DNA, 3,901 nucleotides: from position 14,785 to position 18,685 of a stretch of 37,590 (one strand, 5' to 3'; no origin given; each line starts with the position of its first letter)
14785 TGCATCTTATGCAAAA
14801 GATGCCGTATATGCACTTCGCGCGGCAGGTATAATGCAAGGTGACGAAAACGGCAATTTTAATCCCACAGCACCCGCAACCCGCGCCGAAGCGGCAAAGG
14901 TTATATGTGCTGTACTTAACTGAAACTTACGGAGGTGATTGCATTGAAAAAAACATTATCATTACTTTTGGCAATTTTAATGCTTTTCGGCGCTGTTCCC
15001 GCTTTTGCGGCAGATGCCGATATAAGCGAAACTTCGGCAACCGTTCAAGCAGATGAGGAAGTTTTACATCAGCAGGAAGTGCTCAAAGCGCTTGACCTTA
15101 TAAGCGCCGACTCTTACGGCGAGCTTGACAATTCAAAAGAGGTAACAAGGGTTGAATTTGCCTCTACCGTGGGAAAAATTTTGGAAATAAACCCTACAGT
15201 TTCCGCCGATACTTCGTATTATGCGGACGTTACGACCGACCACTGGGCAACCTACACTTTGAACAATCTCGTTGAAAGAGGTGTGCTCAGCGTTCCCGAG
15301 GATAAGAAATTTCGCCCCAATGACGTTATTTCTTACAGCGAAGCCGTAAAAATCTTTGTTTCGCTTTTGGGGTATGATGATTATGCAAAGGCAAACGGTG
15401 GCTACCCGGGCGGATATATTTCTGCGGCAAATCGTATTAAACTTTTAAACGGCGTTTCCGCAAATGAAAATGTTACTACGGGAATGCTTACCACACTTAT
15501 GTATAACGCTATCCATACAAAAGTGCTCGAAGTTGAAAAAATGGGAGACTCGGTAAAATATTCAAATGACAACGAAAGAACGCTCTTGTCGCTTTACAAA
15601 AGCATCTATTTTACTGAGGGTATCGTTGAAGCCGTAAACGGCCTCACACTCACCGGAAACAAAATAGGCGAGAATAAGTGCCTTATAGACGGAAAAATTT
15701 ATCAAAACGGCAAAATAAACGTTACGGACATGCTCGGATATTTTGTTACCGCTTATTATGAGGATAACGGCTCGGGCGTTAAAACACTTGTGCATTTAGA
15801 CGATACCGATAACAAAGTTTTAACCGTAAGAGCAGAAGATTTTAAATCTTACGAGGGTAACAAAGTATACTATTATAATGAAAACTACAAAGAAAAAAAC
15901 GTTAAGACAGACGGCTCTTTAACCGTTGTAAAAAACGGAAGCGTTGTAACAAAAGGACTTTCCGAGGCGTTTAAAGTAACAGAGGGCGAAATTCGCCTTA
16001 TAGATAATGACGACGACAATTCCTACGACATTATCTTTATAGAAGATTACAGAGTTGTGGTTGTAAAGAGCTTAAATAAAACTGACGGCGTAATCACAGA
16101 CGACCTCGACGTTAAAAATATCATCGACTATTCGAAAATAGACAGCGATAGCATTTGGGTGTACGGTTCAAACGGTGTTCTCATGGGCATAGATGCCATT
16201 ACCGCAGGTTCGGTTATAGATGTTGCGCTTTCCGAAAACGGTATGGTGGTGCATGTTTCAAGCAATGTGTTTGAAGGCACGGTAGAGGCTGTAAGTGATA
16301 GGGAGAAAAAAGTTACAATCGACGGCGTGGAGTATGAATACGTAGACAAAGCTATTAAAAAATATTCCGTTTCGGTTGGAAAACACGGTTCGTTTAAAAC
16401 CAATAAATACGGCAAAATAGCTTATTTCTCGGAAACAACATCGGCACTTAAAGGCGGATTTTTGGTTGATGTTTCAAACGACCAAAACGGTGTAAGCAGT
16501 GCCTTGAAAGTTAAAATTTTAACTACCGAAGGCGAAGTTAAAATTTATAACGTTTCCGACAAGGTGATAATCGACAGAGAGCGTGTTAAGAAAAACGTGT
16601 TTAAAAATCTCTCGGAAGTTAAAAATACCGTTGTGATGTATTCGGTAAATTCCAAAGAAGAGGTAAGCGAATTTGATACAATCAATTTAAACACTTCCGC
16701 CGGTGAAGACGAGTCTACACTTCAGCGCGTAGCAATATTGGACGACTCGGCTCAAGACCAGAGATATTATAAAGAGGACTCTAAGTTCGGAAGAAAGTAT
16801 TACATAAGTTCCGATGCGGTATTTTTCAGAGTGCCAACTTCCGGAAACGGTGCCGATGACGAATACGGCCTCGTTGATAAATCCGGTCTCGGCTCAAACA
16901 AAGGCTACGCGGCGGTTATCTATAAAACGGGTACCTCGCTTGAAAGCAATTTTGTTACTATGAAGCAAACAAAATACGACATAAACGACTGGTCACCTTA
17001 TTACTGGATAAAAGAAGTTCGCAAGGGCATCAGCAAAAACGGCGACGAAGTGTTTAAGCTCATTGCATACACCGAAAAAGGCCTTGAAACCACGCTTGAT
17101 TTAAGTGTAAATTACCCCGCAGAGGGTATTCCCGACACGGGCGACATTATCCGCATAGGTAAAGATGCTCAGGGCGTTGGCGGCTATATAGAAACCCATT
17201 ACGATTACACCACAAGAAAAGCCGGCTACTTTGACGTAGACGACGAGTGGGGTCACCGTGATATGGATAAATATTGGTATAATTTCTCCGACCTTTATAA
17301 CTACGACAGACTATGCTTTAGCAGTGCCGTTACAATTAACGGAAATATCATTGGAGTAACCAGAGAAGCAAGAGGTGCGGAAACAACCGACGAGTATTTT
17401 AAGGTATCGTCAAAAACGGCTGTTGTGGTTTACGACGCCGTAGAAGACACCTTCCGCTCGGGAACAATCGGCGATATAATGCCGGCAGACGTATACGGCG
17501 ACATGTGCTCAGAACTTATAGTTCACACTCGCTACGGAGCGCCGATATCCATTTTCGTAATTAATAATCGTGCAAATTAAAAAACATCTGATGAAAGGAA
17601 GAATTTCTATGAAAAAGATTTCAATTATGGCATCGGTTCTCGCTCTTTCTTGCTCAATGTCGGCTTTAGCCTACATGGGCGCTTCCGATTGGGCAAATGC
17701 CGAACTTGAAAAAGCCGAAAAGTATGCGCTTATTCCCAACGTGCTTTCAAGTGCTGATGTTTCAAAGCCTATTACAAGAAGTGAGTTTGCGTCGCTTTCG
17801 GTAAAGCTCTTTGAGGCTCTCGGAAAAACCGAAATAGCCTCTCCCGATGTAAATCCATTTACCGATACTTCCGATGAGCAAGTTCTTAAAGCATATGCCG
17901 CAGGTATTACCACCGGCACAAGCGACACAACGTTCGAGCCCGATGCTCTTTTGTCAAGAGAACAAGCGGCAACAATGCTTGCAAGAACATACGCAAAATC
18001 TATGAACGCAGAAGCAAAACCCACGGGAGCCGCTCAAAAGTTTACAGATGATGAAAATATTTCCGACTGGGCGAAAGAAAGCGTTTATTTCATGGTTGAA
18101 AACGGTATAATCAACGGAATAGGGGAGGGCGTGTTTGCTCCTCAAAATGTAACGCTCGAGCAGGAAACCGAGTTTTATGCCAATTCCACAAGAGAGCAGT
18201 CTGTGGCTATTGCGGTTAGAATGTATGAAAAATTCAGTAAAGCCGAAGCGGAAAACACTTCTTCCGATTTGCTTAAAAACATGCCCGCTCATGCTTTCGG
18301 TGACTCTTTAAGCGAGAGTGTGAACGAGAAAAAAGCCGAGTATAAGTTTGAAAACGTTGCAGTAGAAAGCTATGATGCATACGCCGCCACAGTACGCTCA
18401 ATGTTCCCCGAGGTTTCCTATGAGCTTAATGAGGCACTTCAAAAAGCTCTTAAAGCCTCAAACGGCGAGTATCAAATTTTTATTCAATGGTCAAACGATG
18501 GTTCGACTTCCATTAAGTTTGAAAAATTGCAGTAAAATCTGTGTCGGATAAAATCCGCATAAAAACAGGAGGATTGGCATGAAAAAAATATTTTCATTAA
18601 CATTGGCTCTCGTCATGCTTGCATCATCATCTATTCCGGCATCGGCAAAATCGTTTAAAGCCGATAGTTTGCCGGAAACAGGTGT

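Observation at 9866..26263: Surface glycan-processing gene string: GH-A enzymes, LamG-only proteins and three SLH proteins, with no recognisable anchor on the enzymes or lectins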

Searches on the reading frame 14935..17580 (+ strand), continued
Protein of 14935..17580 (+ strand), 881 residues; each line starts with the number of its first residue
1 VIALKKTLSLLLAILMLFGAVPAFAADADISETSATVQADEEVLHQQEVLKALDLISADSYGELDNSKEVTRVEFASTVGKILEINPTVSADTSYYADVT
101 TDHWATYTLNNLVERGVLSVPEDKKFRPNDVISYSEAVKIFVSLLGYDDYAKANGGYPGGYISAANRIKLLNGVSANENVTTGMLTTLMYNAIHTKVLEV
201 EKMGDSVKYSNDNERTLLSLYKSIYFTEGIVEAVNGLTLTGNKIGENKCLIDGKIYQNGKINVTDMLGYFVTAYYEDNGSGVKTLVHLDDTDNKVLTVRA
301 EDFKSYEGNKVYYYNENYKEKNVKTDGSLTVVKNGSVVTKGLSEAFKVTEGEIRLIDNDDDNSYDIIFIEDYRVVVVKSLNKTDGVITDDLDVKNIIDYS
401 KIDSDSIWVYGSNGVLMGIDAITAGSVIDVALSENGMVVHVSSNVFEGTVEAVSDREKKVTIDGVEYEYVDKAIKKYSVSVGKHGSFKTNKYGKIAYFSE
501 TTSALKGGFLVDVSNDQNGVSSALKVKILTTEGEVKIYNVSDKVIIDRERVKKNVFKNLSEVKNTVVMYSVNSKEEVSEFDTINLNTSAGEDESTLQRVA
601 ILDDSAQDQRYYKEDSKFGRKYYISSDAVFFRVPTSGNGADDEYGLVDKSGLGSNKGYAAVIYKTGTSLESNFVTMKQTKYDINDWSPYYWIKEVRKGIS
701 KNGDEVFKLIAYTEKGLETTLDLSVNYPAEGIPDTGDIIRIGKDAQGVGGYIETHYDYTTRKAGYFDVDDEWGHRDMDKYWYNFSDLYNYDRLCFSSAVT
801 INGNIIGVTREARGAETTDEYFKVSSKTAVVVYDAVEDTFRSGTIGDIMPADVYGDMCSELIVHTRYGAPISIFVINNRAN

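Call 93: find_encoding_contigs(protein=P0060, flank=10000, max_places=1)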
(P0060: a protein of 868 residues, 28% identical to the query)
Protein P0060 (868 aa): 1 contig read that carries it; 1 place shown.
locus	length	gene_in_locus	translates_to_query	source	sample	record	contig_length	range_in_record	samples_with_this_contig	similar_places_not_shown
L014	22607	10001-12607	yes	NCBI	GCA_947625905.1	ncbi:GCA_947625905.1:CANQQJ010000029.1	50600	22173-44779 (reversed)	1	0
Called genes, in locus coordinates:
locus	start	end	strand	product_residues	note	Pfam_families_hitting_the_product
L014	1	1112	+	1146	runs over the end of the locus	PF06452:CBM9_1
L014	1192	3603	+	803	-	-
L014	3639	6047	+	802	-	-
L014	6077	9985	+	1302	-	PF00395:SLH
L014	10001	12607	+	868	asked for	PF00395:SLH (weak)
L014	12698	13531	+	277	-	PF06439:3keto-disac_hyd (faint), PF00722:Glyco_hydro_16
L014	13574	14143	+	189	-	PF14310:Fn3-like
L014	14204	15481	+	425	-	PF01408:GFO_IDH_MocA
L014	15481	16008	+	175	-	PF00583:Acetyltransf_1, PF13508:Acetyltransf_7 (weak)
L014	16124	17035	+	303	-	PF00892:EamA (faint)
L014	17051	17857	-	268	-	PF00165:HTH_AraC, PF12833:HTH_18, PF00165:HTH_AraC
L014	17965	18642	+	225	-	PF00753:Lactamase_B (faint), PF13483:Lactamase_B_3, PF23023:Anti-Pycsar_Apyc1 (faint), PF12706:Lactamase_B_2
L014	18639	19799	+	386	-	PF02746:MR_MLE_N, PF13378:MR_MLE_C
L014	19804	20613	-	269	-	PF02311:AraC_binding, PF12833:HTH_18, PF00165:HTH_AraC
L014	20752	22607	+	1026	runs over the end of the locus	PF02837:Glyco_hydro_2_N, PF22666:Glyco_hydro_2_N2, PF00703:Glyco_hydro_2 (weak), PF02836:Glyco_hydro_2_C, PF16353:LacZ_4, PF02929:Bgal_small_N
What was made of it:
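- GH16 and GH2 are neighbours in L014 (call 93).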

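Call 96: search_protein_families(library=pfam, proteins=[L014:6077-9985:+, L014:1192-3603:+, L014:3639-6047:+, L013:1553-4591:+, L013:4614-5849:+, L013:7812-10004:+, L012:13756-16278:+, L012:16823-19021:+], max_evalue=0.01)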
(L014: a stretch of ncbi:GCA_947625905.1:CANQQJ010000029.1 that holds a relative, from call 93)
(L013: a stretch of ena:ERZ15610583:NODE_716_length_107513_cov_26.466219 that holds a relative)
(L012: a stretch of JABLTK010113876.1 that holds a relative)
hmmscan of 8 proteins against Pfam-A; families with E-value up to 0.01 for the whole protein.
L014:6077-9985:+ (1302 aa): 3 families
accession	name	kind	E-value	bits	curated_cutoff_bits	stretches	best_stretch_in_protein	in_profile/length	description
PF00395.25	SLH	-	1.9e-34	117.8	20.8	3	1123-1166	1-44/44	S-layer homology domain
PF13205.12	Big_5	-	0.0073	17.5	23.6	0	560-638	20-105/105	Bacterial Ig-like domain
PF21124.2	VinK_C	-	0.0074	17.2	27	0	189-233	16-56/62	VinK acyltransferase small domain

L014:1192-3603:+ (803 aa): 1 family
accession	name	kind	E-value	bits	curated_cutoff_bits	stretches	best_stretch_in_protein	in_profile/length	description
PF08830.15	DUF1806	-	0.0015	18.9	27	1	434-495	27-86/112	Protein of unknown function (DUF1806)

L014:3639-6047:+ (802 aa): 1 family
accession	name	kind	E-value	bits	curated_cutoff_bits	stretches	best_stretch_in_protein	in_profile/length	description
PF11790.14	Glyco_hydro_cc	-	0.00033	20.7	21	1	325-420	117-185/237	Glycosyl hydrolase catalytic core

L013:1553-4591:+ (1012 aa): 1 family
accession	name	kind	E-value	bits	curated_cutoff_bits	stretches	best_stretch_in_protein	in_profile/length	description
PF13205.12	Big_5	-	1.4e-21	77.6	23.6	2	443-524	23-105/105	Bacterial Ig-like domain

L013:4614-5849:+ (411 aa): 0 families

L013:7812-10004:+ (730 aa): 1 family
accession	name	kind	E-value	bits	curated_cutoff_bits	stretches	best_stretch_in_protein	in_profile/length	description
PF19773.5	DUF6259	-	3e-30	105.8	28.7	1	227-541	2-295/300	Domain of unknown function (DUF6259)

L012:13756-16278:+ (840 aa): 1 family
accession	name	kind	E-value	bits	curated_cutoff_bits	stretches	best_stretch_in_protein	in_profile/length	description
PF13205.12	Big_5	-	0.007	17.5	23.6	1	280-355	15-89/105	Bacterial Ig-like domain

L012:16823-19021:+ (732 aa): 0 families

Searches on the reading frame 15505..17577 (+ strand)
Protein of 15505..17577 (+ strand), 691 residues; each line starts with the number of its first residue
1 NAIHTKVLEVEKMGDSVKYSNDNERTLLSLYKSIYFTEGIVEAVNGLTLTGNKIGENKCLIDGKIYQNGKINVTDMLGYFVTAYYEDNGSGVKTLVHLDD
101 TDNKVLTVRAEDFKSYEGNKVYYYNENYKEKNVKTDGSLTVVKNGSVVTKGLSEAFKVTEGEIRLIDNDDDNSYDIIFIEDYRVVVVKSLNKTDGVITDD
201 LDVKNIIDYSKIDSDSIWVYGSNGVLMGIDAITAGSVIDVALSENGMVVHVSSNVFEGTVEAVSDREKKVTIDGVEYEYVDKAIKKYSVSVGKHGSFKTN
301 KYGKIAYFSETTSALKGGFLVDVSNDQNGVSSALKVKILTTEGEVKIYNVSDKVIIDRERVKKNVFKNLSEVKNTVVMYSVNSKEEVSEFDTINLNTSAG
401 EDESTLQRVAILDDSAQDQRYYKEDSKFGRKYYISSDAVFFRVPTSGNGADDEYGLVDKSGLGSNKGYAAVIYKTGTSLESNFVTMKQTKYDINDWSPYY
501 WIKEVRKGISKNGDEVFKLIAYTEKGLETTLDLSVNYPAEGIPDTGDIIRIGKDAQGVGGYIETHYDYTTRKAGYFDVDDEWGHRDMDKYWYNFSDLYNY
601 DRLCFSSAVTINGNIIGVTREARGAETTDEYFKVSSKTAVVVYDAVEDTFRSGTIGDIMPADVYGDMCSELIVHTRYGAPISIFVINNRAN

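Call 20: search_protein_families(library=pfam, proteins=[window:15505-17577:+], max_evalue=5)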
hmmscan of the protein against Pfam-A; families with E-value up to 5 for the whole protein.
window:15505-17577:+ (691 aa): 1 family
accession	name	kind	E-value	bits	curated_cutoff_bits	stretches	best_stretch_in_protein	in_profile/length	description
PF23326.1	UBL_UBAC1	-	0.019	15.3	27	1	325-411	3-88/109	UBAC1 UBL-like domain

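Call 109: search_dna_similar(query=window:15580-17577:+, collection=plasmids, mode=protein, max_evalue=0.001, max_rows=15)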
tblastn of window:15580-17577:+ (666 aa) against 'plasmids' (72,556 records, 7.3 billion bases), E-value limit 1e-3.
No match.

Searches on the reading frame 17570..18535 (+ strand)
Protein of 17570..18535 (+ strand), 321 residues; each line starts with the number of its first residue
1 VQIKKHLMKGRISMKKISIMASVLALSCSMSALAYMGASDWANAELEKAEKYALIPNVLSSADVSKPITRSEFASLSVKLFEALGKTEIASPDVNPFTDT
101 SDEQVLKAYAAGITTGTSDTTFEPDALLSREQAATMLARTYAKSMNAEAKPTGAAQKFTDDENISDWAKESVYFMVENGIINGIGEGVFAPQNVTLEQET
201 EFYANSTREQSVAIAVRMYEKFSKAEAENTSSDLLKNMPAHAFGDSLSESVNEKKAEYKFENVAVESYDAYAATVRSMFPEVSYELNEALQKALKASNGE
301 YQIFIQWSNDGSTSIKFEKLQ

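Call 3: search_protein_families(library=pfam, proteins=[window:17570-18535:+], max_evalue=0.01)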
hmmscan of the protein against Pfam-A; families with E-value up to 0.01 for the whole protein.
window:17570-18535:+ (321 aa): 1 family
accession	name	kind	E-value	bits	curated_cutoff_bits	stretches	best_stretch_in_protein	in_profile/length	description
PF00395.25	SLH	-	8.6e-19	67.7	20.8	2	157-193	1-36/44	S-layer homology domain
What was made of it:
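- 17609..18535 (+): P4: small SLH protein with a C-terminal alpha/beta domain of about 100 aa. A conserved 'ALSC' could be a lipobox. SLH E 9e-19 (call 3).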

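Call 8: search_protein_families(library=ncbifam, proteins=[window:17570-18535:+], max_evalue=0.01)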
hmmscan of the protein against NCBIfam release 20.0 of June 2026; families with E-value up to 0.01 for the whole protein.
window:17570-18535:+ (321 aa): 1 family
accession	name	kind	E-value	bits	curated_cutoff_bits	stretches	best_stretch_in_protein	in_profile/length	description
NF033190.2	inl_like_NEAT_1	exception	3.9e-07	28.7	1275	1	68-206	618-751/754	NEAT domain-containing leucine-rich repeat protein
